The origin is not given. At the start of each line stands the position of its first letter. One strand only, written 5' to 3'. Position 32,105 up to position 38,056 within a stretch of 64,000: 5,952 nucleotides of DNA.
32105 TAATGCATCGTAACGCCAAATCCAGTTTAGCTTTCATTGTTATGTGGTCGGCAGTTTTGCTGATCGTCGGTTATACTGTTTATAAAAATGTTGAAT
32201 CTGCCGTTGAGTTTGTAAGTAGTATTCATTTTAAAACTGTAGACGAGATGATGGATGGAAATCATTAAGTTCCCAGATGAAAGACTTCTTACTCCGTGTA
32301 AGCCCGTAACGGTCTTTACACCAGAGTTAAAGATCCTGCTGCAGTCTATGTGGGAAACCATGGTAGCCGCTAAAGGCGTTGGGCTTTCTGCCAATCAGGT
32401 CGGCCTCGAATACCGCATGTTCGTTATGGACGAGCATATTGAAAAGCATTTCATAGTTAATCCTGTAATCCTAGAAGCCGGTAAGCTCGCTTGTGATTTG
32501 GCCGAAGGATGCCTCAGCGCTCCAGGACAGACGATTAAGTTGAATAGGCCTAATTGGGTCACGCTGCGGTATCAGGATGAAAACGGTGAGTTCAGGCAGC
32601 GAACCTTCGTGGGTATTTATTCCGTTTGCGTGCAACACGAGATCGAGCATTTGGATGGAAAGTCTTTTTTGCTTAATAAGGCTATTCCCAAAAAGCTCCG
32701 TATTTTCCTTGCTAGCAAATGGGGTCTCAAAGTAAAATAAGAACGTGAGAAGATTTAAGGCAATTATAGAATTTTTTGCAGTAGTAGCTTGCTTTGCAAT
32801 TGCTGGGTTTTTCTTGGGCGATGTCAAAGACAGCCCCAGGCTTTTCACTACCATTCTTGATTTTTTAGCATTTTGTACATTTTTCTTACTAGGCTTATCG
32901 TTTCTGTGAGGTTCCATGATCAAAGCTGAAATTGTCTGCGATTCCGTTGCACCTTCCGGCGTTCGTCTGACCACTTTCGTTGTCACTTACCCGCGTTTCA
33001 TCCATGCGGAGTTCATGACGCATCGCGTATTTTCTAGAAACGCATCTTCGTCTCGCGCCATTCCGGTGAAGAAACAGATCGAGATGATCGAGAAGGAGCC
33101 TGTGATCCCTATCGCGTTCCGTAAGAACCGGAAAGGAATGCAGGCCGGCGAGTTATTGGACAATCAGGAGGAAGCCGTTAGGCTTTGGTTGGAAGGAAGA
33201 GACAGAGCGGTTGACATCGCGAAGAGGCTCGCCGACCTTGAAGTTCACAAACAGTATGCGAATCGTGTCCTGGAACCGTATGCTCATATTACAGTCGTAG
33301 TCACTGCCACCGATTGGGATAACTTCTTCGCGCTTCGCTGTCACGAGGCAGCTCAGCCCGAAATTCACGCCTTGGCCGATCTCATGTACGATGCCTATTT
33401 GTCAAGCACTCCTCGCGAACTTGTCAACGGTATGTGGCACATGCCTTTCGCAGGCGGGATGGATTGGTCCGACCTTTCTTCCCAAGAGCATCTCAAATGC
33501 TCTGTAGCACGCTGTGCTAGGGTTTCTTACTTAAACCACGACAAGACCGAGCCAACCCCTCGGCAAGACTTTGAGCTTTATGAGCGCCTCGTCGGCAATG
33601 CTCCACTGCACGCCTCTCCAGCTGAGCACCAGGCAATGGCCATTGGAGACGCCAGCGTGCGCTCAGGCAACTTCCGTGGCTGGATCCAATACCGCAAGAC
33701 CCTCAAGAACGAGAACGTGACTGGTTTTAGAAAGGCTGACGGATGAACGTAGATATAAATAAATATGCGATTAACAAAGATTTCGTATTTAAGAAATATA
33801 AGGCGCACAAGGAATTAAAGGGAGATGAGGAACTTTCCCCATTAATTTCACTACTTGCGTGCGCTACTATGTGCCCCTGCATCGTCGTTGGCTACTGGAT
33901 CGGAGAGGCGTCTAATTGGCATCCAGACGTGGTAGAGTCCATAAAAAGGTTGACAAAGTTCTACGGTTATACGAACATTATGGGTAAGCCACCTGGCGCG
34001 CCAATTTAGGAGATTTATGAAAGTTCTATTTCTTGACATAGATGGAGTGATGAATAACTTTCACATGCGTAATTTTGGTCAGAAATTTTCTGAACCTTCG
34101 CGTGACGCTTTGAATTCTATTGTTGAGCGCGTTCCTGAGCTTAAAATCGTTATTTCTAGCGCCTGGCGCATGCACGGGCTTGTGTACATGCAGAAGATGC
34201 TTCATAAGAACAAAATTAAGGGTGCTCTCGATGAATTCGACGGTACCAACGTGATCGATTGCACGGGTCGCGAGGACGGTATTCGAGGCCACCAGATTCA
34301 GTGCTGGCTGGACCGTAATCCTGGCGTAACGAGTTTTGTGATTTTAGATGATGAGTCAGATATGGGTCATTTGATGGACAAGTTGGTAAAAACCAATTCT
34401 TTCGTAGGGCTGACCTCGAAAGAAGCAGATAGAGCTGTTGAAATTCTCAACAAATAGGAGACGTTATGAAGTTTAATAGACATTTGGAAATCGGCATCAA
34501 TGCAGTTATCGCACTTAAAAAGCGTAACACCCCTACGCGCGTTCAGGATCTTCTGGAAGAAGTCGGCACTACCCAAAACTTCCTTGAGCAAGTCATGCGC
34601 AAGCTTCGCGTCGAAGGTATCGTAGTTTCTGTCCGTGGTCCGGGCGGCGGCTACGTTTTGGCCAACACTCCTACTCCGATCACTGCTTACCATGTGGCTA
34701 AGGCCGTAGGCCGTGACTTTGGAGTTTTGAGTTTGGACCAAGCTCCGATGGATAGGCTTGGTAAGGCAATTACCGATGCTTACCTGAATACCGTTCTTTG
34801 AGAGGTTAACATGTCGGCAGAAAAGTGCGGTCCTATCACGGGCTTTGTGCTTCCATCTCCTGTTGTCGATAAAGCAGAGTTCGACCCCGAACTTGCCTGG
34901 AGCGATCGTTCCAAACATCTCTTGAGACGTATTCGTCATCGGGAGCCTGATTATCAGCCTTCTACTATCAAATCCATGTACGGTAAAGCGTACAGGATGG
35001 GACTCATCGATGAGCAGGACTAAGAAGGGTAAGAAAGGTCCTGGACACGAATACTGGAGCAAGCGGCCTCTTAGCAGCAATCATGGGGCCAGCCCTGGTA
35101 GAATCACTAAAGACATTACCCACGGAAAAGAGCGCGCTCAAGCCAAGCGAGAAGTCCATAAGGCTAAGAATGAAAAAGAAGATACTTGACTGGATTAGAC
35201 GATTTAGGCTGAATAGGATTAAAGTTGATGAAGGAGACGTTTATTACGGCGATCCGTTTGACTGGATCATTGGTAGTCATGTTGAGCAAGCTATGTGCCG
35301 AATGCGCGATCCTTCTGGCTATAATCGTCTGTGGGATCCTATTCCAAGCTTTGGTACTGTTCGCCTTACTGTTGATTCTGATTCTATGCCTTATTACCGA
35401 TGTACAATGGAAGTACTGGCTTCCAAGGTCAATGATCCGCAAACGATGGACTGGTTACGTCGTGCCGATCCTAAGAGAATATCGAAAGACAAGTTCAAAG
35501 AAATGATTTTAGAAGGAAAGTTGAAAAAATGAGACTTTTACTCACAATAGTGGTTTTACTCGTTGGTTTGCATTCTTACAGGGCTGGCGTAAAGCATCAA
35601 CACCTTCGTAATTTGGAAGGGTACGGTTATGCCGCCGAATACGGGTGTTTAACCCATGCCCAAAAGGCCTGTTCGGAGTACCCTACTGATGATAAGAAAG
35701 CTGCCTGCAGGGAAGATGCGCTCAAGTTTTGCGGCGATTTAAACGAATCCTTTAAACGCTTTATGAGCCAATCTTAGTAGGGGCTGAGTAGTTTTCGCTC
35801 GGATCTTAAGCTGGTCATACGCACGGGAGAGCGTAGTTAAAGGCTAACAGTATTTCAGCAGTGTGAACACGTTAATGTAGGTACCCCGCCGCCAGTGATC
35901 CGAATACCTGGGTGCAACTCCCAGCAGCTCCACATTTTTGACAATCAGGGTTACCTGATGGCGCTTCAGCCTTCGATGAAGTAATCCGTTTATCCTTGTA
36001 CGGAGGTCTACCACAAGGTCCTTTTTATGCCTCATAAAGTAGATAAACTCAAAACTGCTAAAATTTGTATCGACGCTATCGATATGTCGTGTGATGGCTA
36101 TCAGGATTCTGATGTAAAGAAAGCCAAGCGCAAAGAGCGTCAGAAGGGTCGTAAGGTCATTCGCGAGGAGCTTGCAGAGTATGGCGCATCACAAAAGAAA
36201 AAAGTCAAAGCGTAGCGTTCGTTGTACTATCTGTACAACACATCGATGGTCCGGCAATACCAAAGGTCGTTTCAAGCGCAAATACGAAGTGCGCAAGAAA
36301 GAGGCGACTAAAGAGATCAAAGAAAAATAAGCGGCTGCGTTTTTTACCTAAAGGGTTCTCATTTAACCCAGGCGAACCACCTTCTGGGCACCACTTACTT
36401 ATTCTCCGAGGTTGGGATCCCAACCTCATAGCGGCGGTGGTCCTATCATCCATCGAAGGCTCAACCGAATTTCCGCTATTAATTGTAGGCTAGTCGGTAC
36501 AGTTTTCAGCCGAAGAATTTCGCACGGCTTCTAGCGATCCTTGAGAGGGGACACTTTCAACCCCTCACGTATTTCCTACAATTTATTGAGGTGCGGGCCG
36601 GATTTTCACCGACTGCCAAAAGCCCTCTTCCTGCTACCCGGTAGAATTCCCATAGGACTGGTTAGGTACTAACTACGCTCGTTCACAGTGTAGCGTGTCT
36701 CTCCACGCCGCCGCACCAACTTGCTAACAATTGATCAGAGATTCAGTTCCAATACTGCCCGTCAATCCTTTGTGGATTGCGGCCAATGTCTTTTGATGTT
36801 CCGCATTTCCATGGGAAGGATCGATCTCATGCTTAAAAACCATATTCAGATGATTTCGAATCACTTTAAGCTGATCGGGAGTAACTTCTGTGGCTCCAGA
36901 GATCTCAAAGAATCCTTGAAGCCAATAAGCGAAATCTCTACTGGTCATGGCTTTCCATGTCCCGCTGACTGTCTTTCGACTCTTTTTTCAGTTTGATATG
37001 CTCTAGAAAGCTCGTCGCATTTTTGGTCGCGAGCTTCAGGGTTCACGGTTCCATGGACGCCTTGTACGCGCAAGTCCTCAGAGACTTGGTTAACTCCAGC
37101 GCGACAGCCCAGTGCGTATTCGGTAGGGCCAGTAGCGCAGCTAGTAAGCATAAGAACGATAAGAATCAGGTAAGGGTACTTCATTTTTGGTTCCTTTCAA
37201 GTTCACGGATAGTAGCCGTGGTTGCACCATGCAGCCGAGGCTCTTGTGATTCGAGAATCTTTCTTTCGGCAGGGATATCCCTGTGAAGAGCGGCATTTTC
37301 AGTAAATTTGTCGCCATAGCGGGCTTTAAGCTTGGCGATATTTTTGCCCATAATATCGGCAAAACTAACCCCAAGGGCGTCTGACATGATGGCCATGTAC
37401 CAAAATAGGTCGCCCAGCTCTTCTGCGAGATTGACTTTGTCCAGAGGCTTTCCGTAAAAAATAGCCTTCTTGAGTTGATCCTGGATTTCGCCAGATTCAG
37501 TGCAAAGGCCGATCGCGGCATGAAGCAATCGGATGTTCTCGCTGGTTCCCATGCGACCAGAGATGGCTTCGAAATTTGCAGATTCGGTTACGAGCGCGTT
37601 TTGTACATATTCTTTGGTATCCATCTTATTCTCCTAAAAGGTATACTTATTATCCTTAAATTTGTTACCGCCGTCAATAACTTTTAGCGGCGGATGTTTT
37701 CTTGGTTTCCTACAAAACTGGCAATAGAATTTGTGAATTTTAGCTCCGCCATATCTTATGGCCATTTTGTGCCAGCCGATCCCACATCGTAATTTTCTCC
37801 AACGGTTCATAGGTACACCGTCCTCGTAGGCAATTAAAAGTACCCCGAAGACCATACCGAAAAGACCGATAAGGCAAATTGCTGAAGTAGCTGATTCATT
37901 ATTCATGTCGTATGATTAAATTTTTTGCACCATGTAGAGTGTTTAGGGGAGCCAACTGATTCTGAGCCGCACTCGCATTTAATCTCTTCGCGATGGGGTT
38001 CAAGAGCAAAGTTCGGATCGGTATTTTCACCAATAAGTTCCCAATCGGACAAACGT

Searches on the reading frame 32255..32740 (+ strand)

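Call 100: search_protein_families(library=pfam, proteins=[window:32255-32740:+], max_evalue=0.0001)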
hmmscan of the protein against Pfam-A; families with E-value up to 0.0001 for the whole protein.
window:32255-32740:+ (161 aa): 1 family
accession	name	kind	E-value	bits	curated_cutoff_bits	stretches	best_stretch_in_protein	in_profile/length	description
PF01327.26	Pep_deformylase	-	2.5e-39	134.8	22.8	1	2-139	3-147/156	Polypeptide deformylase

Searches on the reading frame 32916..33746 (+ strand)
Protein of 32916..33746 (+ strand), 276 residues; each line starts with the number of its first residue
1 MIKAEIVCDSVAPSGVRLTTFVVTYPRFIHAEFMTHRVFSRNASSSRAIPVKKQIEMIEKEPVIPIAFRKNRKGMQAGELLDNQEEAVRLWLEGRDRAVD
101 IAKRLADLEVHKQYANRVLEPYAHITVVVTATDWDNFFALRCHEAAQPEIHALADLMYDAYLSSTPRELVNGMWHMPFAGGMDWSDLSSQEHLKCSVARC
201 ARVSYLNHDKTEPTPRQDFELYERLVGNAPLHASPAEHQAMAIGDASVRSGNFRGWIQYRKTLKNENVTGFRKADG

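Call 100: search_protein_families(library=pfam, proteins=[window:32916-33746:+], max_evalue=0.0001)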
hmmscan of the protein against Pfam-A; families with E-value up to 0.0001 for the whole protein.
window:32916-33746:+ (276 aa): 1 family
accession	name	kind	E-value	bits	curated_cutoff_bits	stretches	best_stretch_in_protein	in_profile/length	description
PF02511.20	Thy1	-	1.1e-16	61.6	24.8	1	20-162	60-186/191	Thymidylate synthase complementing protein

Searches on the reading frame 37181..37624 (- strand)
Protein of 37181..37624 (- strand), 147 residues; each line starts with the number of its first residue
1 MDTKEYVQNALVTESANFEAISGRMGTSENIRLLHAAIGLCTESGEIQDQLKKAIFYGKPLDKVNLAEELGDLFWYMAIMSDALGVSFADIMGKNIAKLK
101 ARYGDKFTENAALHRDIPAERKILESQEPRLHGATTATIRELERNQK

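Call 3: search_protein_families(library=pfam, proteins=[window:37181-37624:-], max_evalue=1)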
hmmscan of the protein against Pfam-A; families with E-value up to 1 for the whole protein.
window:37181-37624:- (147 aa): 3 families
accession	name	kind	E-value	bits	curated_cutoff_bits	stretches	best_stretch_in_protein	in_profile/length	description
PF03819.22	MazG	-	9.3e-07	29.5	22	1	40-103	10-70/74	MazG nucleotide pyrophosphohydrolase domain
PF12643.12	MazG-like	-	0.00079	20.1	27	1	61-100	29-68/85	MazG-like family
PF01503.22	PRA-PH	-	0.055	14.3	21.3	1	54-92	48-79/86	Phosphoribosyl-ATP pyrophosphohydrolase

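Call 4: search_protein_families(library=phrogs, proteins=[window:37181-37624:-], max_evalue=0.1)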
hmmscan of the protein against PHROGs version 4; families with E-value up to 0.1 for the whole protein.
window:37181-37624:- (147 aa): 4 families
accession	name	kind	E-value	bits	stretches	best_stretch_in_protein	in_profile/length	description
phrog_229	-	other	1.3e-44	154.3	1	1-128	248-371/533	MazG-like pyrophosphatase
phrog_37613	-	other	1.3e-18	68.2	1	28-124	288-385/394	MazG-like pyrophosphatase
phrog_22758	-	other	2.3e-13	51.3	1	31-109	128-210/221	MazG-like pyrophosphatase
phrog_16522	-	other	4.8e-11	43.5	2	1-85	1-71/296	MazG-like pyrophosphatase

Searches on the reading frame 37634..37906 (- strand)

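Call 3: search_protein_families(library=pfam, proteins=[window:37634-37906:-], max_evalue=1)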
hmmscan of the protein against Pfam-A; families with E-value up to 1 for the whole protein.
window:37634-37906:- (90 aa): 1 family
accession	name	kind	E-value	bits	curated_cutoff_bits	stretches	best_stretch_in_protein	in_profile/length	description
PF25420.1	zf-C2H2_ZN292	-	0.069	13.6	27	1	56-67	8-19/33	ZN292-like C2H2 zinc finger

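Call 4: search_protein_families(library=phrogs, proteins=[window:37634-37906:-], max_evalue=0.1)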
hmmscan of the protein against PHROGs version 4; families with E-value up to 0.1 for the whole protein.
window:37634-37906:- (90 aa): 1 family
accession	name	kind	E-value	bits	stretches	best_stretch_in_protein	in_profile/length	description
phrog_19228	-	unknown function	0.024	16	1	54-71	25-42/61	-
